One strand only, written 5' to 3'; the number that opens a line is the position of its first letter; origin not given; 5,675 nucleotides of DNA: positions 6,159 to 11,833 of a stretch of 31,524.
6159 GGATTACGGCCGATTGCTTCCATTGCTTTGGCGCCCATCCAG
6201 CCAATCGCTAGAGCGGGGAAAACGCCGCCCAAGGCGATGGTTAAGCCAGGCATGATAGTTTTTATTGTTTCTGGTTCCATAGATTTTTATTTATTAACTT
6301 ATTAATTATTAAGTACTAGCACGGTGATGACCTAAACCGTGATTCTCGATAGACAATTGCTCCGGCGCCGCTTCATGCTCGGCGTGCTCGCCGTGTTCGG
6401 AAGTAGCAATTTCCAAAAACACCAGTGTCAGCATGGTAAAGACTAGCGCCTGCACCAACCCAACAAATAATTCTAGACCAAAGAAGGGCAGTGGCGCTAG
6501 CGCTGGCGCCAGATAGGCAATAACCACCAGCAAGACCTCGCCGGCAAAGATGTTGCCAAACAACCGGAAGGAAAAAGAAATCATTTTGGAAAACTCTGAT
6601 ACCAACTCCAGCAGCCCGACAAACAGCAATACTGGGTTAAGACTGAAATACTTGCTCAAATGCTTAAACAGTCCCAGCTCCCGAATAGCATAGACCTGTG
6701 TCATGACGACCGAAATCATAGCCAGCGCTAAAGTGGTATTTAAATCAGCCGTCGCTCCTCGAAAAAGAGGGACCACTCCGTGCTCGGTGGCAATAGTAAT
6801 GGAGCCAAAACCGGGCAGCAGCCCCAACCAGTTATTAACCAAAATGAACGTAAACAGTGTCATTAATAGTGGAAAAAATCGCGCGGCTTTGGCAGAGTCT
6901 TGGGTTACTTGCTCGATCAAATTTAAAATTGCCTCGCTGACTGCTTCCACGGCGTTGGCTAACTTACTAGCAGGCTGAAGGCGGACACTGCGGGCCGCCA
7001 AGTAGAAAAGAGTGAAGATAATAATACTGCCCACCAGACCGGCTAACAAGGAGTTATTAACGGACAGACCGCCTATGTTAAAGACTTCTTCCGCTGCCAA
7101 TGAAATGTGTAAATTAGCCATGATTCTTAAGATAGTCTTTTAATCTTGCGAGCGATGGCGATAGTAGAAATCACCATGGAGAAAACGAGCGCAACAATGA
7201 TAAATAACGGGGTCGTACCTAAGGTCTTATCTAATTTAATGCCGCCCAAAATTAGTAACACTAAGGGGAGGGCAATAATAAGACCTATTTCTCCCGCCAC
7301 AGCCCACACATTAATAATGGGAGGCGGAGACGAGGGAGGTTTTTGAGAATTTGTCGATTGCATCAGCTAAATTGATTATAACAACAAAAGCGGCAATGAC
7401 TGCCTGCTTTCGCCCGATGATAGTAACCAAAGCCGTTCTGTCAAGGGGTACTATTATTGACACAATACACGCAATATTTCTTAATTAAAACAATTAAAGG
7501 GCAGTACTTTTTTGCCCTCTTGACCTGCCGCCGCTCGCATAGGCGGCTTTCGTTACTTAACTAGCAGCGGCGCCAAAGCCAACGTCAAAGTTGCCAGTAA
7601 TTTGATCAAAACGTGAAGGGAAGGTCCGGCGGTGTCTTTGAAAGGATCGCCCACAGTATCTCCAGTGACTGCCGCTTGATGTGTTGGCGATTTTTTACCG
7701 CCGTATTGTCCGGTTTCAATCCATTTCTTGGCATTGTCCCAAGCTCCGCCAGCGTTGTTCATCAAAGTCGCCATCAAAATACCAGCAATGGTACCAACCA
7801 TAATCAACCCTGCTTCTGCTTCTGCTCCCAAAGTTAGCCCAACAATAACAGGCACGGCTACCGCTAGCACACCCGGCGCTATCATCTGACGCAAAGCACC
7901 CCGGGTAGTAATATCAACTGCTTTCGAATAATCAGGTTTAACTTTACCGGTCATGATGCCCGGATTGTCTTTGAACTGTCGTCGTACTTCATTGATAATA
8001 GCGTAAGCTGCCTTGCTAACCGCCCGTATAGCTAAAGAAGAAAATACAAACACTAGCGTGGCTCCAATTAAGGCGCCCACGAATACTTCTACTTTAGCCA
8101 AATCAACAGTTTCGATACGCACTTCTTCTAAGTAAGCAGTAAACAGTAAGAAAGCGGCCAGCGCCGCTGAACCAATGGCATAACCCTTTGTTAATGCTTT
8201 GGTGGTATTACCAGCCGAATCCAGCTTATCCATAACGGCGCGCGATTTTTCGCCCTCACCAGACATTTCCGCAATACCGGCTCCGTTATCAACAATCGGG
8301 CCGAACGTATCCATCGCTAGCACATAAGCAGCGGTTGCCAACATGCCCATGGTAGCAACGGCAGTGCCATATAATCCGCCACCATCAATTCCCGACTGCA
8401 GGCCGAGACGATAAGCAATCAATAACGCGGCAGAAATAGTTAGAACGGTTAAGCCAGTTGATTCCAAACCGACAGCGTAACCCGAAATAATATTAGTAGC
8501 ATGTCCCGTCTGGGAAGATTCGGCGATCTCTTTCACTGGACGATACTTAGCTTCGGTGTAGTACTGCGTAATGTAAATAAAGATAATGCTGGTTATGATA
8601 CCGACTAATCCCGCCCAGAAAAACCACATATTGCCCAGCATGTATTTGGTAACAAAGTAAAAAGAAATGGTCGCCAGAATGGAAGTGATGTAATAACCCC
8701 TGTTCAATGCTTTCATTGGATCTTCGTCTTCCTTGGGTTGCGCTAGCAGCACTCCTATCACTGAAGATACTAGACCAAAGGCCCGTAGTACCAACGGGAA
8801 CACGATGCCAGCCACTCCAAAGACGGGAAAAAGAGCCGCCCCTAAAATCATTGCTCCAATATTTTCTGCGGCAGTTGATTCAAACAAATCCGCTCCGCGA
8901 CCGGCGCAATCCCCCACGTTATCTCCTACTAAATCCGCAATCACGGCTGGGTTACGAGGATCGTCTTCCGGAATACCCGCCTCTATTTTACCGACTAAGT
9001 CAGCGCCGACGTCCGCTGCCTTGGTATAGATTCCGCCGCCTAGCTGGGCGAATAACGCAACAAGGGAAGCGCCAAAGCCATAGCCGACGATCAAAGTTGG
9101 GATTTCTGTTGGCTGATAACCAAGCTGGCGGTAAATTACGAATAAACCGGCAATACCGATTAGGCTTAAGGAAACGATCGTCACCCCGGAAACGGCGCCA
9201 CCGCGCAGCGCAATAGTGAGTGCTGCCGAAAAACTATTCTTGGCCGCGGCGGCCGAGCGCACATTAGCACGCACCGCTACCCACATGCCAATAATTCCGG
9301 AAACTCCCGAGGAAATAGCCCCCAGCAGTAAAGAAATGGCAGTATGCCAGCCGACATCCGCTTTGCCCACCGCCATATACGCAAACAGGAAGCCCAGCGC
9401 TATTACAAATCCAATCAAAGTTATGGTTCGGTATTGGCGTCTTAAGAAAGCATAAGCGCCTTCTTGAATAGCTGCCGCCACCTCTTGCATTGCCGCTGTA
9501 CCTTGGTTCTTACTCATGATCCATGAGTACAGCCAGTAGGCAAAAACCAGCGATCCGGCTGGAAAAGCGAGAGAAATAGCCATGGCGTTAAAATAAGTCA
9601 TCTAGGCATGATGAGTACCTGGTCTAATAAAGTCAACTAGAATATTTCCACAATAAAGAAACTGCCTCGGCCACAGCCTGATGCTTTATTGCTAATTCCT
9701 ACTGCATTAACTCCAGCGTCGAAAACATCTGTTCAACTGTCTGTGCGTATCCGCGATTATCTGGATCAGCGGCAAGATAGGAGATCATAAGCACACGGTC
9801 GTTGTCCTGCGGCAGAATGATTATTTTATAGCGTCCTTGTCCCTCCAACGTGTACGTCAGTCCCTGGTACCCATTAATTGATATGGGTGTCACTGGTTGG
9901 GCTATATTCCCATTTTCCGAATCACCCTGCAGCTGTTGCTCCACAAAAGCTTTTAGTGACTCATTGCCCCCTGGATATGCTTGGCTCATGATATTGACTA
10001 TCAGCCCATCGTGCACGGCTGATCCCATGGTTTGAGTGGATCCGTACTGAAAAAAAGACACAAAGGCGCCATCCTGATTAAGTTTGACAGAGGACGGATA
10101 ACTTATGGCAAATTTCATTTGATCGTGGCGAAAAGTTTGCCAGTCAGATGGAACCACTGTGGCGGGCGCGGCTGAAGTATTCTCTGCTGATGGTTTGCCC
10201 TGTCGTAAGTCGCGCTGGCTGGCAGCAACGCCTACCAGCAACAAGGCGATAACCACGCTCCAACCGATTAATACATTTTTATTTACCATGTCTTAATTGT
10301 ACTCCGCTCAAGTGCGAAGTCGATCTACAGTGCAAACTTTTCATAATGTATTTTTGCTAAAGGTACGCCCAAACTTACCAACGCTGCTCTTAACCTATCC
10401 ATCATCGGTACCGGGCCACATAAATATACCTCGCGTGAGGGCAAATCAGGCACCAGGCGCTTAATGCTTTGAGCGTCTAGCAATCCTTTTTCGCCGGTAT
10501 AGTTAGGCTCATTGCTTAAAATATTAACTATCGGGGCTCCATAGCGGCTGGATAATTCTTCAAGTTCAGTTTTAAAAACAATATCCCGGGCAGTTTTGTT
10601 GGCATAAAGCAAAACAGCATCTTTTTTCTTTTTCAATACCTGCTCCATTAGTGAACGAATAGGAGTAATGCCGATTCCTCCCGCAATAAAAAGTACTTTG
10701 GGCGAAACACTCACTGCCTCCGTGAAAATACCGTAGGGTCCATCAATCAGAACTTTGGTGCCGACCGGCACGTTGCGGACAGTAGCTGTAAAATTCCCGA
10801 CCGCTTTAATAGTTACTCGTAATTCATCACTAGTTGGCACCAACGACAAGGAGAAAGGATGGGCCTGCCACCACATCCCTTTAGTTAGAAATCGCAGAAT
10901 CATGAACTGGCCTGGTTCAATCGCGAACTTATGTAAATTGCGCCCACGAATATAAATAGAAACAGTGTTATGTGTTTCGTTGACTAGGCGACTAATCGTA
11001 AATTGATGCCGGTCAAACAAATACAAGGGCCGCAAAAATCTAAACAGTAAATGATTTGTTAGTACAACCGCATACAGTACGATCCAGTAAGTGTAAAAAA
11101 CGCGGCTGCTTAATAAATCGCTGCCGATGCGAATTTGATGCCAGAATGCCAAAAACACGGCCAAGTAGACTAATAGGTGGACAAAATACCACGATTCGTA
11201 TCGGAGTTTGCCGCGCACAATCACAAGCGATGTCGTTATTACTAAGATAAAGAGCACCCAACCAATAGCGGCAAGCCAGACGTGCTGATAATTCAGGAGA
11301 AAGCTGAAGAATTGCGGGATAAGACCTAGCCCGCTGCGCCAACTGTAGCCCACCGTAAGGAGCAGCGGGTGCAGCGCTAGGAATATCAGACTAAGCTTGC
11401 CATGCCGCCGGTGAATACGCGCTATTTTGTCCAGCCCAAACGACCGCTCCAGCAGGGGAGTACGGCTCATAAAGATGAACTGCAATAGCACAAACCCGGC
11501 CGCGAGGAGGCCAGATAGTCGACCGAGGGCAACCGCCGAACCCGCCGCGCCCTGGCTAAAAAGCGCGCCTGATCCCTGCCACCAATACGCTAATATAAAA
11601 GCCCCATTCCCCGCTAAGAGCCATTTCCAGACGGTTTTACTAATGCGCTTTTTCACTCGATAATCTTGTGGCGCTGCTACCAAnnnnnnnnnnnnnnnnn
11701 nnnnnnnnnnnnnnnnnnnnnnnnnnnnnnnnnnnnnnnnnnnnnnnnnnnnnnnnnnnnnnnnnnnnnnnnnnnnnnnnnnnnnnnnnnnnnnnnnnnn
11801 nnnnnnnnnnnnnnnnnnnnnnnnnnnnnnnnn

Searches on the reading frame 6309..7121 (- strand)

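Call 7: search_protein_families(library=pfam, proteins=[window:6309-7121:-], max_evalue=0.01)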
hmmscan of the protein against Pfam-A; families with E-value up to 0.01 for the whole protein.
window:6309-7121:- (270 aa): 1 family
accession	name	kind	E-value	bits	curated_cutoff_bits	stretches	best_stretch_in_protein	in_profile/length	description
PF00119.25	ATP-synt_A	-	1.5e-44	152.9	33.9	1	30-236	6-216/217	ATP synthase A chain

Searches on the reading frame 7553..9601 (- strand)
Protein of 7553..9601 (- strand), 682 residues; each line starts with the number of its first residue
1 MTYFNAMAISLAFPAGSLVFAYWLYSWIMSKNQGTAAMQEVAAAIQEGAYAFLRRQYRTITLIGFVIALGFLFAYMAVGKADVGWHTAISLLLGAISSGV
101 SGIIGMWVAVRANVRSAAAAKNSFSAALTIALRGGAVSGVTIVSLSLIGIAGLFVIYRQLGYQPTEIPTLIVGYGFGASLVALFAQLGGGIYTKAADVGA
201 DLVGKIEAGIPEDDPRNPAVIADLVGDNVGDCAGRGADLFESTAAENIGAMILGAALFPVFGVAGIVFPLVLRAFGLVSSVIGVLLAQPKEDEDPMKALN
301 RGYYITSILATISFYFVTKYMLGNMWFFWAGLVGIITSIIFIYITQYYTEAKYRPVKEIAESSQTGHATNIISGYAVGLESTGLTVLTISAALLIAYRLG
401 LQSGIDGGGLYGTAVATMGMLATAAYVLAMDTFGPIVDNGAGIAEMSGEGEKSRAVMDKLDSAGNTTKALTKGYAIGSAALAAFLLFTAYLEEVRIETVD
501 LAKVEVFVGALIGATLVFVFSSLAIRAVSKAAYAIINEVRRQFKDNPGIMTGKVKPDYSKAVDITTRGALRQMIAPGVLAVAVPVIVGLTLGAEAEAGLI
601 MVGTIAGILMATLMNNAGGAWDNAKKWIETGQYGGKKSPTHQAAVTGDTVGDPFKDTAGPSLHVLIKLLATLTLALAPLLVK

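Call 6: search_protein_families(library=pfam, proteins=[window:7553-9601:-], max_evalue=0.01)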
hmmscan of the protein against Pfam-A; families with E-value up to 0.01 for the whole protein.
window:7553-9601:- (682 aa): 1 family
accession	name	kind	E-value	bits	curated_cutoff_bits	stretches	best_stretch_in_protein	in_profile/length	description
PF03030.21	H_PPase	-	2.7e-258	859.4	29.7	1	17-674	3-643/645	Inorganic H+ pyrophosphatase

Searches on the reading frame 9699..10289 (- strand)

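Call 7: search_protein_families(library=pfam, proteins=[window:9699-10289:-], max_evalue=0.01)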
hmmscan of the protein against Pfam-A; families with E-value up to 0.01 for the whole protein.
window:9699-10289:- (196 aa): 1 family
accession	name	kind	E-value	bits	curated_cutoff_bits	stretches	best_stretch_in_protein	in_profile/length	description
PF18933.6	PsbP_2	-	0.0018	18.7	27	1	13-177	7-168/184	PsbP-like protein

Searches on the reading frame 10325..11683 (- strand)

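Call 6: search_protein_families(library=pfam, proteins=[window:10325-11683:-], max_evalue=0.01)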
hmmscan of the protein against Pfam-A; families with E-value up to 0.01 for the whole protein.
window:10325-11683:- (452 aa): 4 families
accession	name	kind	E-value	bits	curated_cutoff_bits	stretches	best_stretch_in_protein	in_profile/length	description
PF00175.26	NAD_binding_1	-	5.1e-19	69.4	22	1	332-430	1-106/109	Oxidoreductase NAD-binding domain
PF01794.25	Ferric_reduct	-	1.5e-15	57.8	28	1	58-179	2-120/121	Ferric reductase like transmembrane component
PF08022.18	FAD_binding_8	-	4.5e-12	46.5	22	1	238-318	14-106/109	FAD-binding domain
PF08030.17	NAD_binding_6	-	0.00093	19.7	22.2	1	330-354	4-28/156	Ferric reductase NAD binding domain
